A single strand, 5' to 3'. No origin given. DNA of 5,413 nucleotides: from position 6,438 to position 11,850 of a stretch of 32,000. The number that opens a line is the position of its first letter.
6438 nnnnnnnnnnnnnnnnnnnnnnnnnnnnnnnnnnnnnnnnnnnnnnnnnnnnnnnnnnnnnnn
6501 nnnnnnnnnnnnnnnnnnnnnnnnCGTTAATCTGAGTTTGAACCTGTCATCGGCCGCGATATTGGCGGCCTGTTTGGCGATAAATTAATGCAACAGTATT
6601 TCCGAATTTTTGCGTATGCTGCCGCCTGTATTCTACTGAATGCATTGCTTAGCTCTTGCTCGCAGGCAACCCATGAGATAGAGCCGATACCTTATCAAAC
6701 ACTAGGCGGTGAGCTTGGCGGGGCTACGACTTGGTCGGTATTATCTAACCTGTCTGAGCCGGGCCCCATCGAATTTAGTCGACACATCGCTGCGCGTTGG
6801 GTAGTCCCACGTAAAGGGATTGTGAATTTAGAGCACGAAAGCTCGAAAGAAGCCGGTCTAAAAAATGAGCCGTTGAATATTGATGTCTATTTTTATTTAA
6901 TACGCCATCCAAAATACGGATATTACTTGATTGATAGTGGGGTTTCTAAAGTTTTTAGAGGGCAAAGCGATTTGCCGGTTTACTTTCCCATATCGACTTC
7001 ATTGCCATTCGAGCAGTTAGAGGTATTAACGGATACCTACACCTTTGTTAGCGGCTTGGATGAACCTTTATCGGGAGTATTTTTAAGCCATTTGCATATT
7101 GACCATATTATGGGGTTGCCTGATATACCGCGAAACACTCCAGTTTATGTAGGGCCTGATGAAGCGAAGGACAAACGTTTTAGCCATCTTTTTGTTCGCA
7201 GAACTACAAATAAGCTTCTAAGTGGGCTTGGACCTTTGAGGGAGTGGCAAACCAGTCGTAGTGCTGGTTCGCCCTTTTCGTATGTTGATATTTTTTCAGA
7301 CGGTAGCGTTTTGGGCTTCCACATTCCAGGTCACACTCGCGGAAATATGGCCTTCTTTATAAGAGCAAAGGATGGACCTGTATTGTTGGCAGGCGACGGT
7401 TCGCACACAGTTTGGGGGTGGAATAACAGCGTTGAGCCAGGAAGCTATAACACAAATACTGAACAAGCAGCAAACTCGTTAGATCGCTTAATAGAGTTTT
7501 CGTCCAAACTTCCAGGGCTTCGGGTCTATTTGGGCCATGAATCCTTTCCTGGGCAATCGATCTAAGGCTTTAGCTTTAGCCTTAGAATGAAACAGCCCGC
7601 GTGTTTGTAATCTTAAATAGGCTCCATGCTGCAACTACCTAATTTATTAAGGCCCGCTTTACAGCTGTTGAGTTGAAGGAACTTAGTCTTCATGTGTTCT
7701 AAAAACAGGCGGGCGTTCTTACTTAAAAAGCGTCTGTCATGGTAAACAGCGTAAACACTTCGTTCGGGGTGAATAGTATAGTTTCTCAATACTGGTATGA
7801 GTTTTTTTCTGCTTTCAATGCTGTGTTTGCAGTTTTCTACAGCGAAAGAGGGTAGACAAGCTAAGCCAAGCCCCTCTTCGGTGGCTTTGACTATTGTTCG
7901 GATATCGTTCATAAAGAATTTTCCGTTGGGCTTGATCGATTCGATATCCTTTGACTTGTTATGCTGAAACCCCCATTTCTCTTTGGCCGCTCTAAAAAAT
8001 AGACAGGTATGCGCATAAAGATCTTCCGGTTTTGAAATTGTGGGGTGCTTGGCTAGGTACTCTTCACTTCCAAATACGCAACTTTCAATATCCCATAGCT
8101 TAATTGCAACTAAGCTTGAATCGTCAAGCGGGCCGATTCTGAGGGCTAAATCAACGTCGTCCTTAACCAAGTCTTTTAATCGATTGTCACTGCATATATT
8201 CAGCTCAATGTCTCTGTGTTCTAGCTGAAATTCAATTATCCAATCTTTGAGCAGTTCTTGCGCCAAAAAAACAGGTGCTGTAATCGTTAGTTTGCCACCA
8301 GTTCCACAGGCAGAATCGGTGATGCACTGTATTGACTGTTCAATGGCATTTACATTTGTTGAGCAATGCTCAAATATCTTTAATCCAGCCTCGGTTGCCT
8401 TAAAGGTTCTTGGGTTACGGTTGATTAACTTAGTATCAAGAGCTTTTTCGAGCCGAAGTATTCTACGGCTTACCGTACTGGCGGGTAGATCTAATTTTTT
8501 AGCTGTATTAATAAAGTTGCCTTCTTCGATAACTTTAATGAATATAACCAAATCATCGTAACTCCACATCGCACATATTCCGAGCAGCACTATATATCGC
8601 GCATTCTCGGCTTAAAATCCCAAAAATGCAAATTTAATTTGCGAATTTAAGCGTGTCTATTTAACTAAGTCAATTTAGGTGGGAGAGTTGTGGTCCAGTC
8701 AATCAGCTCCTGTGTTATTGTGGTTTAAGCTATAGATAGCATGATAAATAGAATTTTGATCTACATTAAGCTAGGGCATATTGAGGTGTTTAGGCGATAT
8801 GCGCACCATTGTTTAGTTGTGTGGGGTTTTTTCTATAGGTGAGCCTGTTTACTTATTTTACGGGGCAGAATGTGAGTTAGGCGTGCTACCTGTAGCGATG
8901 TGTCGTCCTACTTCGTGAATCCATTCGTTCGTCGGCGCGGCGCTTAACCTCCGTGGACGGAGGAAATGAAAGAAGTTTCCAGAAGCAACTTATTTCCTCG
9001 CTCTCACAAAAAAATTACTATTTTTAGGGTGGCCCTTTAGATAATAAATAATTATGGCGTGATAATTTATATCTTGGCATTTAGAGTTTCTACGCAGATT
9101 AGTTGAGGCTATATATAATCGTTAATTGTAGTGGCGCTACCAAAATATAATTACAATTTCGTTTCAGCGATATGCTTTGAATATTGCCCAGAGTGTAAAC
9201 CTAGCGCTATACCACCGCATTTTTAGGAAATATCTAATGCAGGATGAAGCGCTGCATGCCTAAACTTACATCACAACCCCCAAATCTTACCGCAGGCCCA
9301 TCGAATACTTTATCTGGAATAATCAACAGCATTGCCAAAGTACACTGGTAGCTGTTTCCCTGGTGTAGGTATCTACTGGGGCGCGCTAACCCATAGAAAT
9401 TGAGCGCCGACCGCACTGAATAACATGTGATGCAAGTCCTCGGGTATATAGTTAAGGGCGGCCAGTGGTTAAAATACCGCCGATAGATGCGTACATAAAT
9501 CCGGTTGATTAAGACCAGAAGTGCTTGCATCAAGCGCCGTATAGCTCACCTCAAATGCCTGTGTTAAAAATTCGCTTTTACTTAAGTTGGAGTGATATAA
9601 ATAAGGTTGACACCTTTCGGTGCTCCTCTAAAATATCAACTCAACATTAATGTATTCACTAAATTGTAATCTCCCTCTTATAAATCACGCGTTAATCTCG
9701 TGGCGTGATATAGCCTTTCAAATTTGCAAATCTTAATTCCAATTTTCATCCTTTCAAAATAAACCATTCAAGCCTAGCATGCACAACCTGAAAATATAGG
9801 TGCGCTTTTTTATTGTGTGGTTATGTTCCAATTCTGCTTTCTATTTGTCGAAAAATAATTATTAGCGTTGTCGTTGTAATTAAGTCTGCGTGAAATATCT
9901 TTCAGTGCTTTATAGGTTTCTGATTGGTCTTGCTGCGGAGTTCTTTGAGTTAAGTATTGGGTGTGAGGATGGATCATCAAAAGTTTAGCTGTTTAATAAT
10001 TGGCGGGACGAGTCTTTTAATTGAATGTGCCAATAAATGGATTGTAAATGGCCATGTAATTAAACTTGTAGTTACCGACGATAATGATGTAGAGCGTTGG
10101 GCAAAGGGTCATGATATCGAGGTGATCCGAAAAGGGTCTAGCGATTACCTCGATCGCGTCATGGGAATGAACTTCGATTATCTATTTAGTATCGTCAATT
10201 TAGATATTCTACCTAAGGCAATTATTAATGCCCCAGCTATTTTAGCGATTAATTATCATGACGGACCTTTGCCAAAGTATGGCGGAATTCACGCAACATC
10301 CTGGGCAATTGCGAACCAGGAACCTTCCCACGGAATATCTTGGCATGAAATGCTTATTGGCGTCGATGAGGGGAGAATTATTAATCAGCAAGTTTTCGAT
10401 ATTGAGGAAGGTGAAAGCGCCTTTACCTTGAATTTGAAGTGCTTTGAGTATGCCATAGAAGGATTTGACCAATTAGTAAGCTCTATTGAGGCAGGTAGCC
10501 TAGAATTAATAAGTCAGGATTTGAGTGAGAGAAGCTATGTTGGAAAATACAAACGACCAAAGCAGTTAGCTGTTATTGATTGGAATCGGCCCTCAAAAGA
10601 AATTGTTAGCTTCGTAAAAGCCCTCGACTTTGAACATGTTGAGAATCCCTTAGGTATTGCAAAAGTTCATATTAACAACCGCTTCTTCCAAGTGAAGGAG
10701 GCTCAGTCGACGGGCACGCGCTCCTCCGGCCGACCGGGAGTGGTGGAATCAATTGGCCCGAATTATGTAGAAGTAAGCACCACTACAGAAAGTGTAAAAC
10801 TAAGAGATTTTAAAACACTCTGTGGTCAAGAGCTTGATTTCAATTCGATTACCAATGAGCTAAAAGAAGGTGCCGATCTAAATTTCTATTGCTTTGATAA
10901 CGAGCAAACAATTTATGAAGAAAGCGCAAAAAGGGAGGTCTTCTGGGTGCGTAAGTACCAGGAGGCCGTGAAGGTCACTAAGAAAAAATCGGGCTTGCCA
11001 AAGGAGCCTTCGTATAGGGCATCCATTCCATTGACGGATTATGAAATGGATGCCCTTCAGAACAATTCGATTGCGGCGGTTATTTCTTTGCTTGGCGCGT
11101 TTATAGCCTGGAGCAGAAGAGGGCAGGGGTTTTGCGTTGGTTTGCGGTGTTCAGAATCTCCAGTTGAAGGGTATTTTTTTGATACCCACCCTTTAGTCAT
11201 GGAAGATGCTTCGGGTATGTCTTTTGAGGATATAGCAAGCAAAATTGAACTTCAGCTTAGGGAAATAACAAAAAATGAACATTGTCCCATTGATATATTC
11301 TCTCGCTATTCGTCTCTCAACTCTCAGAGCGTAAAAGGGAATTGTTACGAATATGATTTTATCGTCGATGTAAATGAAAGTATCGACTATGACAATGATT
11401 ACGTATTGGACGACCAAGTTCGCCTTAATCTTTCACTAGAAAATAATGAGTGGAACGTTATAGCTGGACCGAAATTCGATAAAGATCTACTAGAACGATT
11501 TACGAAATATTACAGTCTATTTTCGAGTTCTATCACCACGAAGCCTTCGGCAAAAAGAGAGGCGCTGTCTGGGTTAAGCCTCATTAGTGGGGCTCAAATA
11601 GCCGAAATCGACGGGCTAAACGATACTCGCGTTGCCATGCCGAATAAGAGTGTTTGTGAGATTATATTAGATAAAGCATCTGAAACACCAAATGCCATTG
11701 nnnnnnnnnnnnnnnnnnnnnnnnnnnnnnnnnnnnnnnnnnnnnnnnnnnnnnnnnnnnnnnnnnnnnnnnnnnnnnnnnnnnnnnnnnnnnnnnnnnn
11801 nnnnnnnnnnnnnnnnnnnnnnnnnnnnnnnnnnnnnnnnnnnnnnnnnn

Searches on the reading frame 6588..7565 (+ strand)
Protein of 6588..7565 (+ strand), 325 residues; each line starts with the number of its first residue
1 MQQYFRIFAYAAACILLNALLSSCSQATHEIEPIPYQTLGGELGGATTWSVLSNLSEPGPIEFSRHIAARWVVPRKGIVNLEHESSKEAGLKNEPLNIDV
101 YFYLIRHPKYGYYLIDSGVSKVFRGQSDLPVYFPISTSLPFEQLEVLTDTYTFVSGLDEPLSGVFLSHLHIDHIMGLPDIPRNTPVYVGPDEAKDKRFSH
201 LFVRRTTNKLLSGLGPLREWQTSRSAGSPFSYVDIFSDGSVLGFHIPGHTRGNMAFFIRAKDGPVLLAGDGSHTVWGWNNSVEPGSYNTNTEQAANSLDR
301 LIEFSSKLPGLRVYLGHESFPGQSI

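Call 8: search_protein_families(library=pfam, proteins=[window:6588-7565:+], max_evalue=0.001)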
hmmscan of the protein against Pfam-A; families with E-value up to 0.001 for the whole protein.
window:6588-7565:+ (325 aa): 2 families
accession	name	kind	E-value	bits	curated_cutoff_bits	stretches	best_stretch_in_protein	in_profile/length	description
PF00753.33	Lactamase_B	-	2.4e-13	50.9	22.7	1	101-317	7-196/196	Metallo-beta-lactamase superfamily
PF12706.13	Lactamase_B_2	-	3.1e-05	24.1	27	1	159-192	27-65/200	Beta-lactamase superfamily domain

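Call 21: find_encoding_contigs(protein=window:6588-7565:+, flank=10000, max_places=4)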
Protein window:6588-7565:+ (325 aa): no gene with exactly this product is on record in the collection.

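Call 49: search_protein_families(library=ncbifam, proteins=[window:6588-7565:+], max_evalue=0.01)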
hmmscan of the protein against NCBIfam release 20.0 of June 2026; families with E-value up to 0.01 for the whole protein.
window:6588-7565:+ (325 aa): 7 families
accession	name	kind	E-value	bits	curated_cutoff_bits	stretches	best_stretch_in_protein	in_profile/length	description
NF045700.1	AHLLactAttM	equivalog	6.1e-14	52.1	390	1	92-317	25-245/257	AttM family quorum-quenching N-acyl homoserine lactonase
NF045699.1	AHLLactAiiA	equivalog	4.9e-09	35.7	375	1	244-319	164-238/251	quorum-quenching N-acyl homoserine lactonase AiiA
NF047979.1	lactonase_AidB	equivalog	2.3e-08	33.7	360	0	244-275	179-210/271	AidB family quorum-quenching N-acyl homoserine lactonase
TIGR03413.1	GSH_gloB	equivalog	1.8e-05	24.3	200.8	0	161-196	44-80/248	hydroxyacylglutathione hydrolase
NF047925.1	pyridox_lacton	equivalog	0.003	17.4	325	0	244-307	180-243/268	4-pyridoxolactonase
NF002558.0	PRK02126.1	subfamily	0.0041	16.2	315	1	161-182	48-69/345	ribonuclease Z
TIGR02651.1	RNase_Z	equivalog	0.0041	16.2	292.95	1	161-178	52-69/302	ribonuclease Z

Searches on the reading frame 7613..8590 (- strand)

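Call 8: search_protein_families(library=pfam, proteins=[window:7613-8590:-], max_evalue=0.001)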
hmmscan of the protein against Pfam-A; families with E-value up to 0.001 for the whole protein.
window:7613-8590:- (325 aa): 2 families
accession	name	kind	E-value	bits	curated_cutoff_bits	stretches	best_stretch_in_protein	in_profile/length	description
PF03466.25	LysR_substrate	-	1.2e-32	113.5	28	1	97-303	4-207/209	LysR substrate binding domain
PF00126.33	HTH_1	-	4.7e-15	55.7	26.6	1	12-69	2-59/60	Bacterial regulatory helix-turn-helix protein, lysR family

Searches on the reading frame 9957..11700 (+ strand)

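Call 49: search_protein_families(library=ncbifam, proteins=[window:9957-11700:+], max_evalue=0.01)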
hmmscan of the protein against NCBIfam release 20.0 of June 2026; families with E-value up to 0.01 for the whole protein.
window:9957-11700:+ (581 aa): 5 families
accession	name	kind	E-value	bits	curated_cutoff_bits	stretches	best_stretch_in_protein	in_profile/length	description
NF005998.1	PRK08125.1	equivalog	8.2e-26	90.5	777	1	63-283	66-277/649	bifunctional UDP-4-amino-4-deoxy-L-arabinose formyltransferase/UDP-glucuronic acid oxidase ArnA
NF005414.0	PRK06988.1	equivalog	6.8e-23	81.1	316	1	24-252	17-250/311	formyltransferase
TIGR00460.1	fmt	equivalog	8e-14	51.5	201.5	1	64-280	71-282/315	methionyl-tRNA formyltransferase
TIGR00639.1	PurN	equivalog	9.1e-08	31.8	150.1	1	83-158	90-165/192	phosphoribosylglycinamide formyltransferase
NF005755.0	PRK07579.1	equivalog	2e-07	31.1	238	1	72-230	65-220/245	dTDP-4-amino-4,6-dideoxyglucose formyltransferase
